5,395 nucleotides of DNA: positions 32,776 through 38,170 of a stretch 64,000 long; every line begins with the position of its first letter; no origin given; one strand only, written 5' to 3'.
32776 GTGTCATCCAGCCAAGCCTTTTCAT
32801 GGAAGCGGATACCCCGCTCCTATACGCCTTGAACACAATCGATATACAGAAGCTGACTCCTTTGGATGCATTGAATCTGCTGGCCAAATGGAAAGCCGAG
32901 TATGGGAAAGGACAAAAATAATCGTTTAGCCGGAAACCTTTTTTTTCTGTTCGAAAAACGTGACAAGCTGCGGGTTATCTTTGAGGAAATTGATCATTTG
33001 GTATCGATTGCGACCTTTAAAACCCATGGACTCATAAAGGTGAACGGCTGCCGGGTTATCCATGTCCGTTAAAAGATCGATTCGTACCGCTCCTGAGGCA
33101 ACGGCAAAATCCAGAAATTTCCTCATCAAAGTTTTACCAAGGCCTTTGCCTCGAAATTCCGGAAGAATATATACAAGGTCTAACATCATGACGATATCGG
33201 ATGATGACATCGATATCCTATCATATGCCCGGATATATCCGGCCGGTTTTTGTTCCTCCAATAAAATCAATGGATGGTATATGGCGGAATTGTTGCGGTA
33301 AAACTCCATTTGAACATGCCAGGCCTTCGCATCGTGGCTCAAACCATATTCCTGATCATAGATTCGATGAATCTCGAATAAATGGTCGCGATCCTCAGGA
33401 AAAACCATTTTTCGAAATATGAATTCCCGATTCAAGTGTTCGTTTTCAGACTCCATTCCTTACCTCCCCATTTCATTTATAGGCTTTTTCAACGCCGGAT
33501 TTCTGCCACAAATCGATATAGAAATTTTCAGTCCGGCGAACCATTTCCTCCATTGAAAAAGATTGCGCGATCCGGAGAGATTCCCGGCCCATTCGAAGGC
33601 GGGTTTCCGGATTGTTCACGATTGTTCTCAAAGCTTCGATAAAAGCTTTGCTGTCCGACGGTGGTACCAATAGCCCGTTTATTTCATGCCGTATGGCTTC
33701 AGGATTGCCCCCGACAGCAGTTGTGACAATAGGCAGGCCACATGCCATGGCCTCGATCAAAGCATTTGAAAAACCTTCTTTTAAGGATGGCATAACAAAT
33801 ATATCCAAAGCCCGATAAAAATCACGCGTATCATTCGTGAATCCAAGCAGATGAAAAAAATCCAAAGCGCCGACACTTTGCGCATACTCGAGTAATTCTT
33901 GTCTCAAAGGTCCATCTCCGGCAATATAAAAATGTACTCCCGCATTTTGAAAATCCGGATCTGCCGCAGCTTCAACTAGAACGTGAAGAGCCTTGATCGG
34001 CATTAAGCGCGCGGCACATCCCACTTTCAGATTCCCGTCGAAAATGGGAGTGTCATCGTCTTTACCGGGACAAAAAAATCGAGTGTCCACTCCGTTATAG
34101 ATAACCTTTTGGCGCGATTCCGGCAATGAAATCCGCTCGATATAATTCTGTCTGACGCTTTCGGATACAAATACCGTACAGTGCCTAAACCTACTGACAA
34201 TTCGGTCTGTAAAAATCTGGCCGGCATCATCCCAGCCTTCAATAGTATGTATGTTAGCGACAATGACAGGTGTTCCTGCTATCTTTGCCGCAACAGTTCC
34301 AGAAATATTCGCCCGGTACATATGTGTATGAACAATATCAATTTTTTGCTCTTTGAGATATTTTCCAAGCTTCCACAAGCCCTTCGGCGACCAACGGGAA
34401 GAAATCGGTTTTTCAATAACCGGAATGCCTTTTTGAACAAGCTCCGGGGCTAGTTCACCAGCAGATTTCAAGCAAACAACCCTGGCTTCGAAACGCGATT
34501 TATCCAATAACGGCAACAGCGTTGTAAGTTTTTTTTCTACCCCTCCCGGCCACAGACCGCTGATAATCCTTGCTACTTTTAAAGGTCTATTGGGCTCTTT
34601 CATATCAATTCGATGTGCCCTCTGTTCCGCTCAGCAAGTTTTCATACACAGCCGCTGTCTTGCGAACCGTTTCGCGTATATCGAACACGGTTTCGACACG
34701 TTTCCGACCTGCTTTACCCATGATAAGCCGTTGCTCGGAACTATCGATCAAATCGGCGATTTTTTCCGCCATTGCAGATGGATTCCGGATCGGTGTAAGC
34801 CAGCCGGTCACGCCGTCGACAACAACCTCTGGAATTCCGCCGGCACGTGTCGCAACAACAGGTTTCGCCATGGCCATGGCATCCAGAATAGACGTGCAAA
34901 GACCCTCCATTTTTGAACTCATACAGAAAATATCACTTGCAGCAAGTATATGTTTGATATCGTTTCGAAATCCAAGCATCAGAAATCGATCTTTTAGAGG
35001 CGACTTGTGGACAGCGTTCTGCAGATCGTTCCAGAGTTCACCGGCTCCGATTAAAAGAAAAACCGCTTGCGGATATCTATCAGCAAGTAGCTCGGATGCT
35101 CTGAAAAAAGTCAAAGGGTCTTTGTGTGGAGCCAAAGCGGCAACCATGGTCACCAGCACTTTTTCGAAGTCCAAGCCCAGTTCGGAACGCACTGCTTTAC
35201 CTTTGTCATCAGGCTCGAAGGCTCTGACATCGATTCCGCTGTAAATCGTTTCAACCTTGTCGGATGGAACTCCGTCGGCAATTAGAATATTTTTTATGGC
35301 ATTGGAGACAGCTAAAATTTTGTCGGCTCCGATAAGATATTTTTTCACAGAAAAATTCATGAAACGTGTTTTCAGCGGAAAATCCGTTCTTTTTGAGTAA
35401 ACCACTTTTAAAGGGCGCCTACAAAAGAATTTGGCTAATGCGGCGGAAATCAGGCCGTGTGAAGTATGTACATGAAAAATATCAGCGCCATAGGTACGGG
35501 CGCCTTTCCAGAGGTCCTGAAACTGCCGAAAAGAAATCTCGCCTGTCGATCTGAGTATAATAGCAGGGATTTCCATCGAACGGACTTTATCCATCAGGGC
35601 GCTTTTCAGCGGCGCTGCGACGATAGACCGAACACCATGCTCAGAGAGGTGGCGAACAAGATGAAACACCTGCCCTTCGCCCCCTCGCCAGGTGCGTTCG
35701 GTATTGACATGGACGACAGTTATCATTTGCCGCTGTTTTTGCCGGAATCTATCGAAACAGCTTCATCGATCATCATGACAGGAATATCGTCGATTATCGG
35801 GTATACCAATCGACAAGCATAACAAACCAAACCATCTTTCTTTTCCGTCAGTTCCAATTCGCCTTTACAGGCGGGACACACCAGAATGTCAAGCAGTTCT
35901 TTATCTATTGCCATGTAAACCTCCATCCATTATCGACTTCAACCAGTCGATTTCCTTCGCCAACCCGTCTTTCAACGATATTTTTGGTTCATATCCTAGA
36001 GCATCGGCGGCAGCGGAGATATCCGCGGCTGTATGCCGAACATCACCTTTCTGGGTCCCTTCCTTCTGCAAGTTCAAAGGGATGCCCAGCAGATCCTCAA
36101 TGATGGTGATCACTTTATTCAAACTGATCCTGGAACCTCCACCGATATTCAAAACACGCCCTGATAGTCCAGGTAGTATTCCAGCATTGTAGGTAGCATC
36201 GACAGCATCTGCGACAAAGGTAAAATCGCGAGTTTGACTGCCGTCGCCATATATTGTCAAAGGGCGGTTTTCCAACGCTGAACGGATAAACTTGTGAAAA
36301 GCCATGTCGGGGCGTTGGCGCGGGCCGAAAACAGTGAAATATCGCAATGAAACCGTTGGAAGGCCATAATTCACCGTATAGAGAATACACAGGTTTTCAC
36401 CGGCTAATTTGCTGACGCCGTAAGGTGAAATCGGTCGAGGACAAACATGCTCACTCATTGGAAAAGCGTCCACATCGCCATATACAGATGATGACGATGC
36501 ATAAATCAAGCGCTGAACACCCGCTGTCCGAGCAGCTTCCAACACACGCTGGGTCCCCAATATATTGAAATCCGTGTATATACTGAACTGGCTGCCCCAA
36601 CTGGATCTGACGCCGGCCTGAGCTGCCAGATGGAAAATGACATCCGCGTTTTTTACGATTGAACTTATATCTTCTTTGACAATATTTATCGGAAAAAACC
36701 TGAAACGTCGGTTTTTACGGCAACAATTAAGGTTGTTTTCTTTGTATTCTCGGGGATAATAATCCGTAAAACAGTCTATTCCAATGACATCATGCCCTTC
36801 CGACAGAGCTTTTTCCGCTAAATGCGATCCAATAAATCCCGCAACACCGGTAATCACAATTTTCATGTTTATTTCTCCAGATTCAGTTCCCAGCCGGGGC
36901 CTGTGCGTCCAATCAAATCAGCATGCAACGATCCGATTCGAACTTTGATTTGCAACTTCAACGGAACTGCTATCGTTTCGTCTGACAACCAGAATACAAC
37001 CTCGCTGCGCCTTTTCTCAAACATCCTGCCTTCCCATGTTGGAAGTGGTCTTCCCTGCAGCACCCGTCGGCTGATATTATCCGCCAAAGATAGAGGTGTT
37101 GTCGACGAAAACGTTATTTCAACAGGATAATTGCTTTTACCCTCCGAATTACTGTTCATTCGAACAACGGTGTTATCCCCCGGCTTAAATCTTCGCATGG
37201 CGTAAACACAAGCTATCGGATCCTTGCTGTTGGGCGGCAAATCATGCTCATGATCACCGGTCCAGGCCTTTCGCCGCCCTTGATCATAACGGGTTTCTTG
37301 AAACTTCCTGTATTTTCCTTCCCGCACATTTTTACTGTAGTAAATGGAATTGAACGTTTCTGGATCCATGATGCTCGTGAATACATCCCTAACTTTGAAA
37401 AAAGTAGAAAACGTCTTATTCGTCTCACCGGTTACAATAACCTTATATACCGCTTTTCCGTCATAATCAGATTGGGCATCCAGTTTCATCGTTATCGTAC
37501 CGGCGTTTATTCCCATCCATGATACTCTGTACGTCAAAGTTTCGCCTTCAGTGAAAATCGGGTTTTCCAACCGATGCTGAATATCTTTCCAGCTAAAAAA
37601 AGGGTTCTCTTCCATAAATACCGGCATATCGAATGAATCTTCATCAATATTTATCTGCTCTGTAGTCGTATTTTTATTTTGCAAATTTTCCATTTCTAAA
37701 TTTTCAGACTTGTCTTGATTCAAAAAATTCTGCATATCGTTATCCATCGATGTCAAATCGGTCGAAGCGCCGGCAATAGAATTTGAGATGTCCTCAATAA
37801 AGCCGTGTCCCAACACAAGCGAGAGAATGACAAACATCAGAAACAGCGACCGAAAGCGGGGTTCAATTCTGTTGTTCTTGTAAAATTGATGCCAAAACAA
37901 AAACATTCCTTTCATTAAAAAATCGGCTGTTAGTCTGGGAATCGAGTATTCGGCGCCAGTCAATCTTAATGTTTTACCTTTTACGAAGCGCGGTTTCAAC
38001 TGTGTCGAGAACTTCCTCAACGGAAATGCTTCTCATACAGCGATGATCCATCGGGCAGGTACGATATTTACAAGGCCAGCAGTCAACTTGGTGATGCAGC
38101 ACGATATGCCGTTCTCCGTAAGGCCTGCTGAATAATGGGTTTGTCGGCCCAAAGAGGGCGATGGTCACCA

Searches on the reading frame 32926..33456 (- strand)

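Call 22: search_protein_families(library=pfam, proteins=[window:32926-33456:-], max_evalue=0.001)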
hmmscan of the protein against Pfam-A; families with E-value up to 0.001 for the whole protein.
window:32926-33456:- (176 aa): 7 families
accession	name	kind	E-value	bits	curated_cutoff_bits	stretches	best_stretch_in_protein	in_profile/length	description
PF00583.31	Acetyltransf_1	-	4.4e-19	69.3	20.7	1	28-146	3-116/116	Acetyltransferase (GNAT) family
PF13508.13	Acetyltransf_7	-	1.5e-12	48.1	27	1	63-147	6-83/84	Acetyltransferase (GNAT) domain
PF13673.13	Acetyltransf_10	-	3.9e-11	43.5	23.6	1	56-151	27-112/128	Acetyltransferase (GNAT) domain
PF08445.16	FR47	-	1.2e-06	28.9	22.1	1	91-150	23-81/86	FR47-like protein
PF13302.13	Acetyltransf_3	-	5e-06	27.7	25.4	1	20-147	9-138/138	Acetyltransferase (GNAT) domain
PF13523.12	Acetyltransf_8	-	9.1e-06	25.8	27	1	45-150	29-141/145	Acetyltransferase (GNAT) domain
PF14542.12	Acetyltransf_CG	-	1.8e-05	25.2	30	1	86-122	21-57/80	GCN5-related N-acetyl-transferase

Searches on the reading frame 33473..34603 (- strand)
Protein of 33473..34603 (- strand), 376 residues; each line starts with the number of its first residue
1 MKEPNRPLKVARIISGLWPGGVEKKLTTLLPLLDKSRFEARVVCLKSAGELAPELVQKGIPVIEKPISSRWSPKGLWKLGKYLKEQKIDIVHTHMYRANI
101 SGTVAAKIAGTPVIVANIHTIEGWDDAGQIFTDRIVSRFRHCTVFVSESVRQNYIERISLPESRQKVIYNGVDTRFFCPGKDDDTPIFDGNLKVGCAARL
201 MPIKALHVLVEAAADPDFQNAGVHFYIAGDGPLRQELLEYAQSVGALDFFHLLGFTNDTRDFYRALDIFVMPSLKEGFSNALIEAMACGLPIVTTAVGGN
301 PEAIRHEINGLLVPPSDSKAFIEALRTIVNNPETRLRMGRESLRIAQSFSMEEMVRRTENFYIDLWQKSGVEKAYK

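Call 22: search_protein_families(library=pfam, proteins=[window:33473-34603:-], max_evalue=0.001)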
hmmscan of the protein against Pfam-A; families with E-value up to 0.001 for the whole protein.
window:33473-34603:- (376 aa): 7 families
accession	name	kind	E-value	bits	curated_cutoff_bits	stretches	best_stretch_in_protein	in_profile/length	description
PF13692.12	Glyco_trans_1_4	-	1.5e-37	129.5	27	1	193-331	3-142/142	Glycosyl transferases group 1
PF00534.26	Glycos_transf_1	-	7.4e-37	127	26.4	1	185-341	9-168/172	Glycosyl transferases group 1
PF13439.12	Glyco_transf_4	-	3.1e-23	83.1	28.5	1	19-175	1-169/170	Glycosyltransferase Family 4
PF13579.12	Glyco_trans_4_4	-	1.1e-13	52.2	29.7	1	20-171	1-158/158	Glycosyl transferase 4-like domain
PF13524.12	Glyco_trans_1_2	-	3.3e-06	27.6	25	1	222-351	14-135/144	Glycosyl transferase-like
PF20706.3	GT4-conflict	-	6.1e-06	25.9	26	1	194-314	200-335/385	Family 4 Glycosyltransferase in conflict systems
PF13477.12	Glyco_trans_4_2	-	0.00022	21.8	23.4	1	36-119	23-107/139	Glycosyl transferase 4-like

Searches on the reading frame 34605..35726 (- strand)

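Call 22: search_protein_families(library=pfam, proteins=[window:34605-35726:-], max_evalue=0.001)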
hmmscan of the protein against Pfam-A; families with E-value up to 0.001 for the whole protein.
window:34605-35726:- (373 aa): 5 families
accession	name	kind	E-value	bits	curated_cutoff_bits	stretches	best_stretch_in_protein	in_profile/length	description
PF00534.26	Glycos_transf_1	-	7.5e-35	120.4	26.4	1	181-343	7-172/172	Glycosyl transferases group 1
PF13692.12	Glyco_trans_1_4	-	1.2e-30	107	27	1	192-328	4-141/142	Glycosyl transferases group 1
PF13439.12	Glyco_transf_4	-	4.1e-21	76.2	28.5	1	14-167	2-168/170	Glycosyltransferase Family 4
PF13579.12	Glyco_trans_4_4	-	3.2e-09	37.7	29.7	1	18-163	5-157/158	Glycosyl transferase 4-like domain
PF13524.12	Glyco_trans_1_2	-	0.00032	21.1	25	1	219-355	13-140/144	Glycosyl transferase-like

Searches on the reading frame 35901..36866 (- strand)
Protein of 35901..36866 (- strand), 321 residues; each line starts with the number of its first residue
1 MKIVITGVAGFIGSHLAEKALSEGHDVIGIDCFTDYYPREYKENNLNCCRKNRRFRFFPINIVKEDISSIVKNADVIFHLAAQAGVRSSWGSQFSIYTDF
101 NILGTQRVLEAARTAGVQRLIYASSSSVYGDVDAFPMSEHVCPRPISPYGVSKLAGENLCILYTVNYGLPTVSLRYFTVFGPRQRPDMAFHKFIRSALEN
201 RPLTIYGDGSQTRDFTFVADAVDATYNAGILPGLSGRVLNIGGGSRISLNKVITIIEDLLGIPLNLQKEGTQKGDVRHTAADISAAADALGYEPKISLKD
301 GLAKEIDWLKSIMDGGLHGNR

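Call 23: search_protein_families(library=pfam, proteins=[window:35901-36866:-], max_evalue=0.001)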
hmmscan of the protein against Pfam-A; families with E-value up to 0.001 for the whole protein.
window:35901-36866:- (321 aa): 7 families
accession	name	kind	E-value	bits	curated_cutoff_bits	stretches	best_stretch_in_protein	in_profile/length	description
PF01370.27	Epimerase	-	4.8e-56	190.3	20.9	1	3-242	1-240/240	NAD dependent epimerase/dehydratase family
PF16363.11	GDP_Man_Dehyd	-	1.7e-52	179.4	27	1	5-303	2-330/332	GDP-mannose 4,6 dehydratase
PF01073.25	3Beta_HSD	-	1.5e-20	73.8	22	1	4-223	1-223/280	3-beta hydroxysteroid dehydrogenase/isomerase family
PF07993.18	NAD_binding_4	-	5.1e-11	42.7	20.1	1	63-179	78-207/258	Male sterility protein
PF04321.23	RmlD_sub_bind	-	9.1e-11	41.8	27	1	1-222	1-190/287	RmlD substrate binding domain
PF02719.21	Polysacc_synt_2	-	8.4e-09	35.5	20.2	1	3-224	1-212/293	Polysaccharide biosynthesis protein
PF13460.12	NAD_binding_10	-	1.6e-07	31.8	27.2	1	7-134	1-107/184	NAD(P)H-binding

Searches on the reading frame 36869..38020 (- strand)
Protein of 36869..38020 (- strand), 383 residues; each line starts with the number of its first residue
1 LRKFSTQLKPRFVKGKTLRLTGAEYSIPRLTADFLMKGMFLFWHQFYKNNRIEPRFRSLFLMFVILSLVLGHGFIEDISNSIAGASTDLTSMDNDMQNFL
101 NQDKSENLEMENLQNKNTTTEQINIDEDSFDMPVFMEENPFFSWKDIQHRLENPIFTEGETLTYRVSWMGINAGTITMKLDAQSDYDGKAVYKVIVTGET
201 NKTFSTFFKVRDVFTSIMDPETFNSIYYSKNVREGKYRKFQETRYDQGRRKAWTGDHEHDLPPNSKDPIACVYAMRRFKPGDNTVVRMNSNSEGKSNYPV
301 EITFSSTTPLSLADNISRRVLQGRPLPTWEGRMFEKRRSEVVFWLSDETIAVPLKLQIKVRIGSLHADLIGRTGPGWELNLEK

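Call 23: search_protein_families(library=pfam, proteins=[window:36869-38020:-], max_evalue=0.001)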
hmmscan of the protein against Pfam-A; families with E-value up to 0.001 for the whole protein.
window:36869-38020:- (383 aa): 1 family
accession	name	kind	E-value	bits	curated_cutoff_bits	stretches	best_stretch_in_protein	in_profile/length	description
PF11306.15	DUF3108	-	1.2e-32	113.9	26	1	163-369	1-208/209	Protein of unknown function (DUF3108)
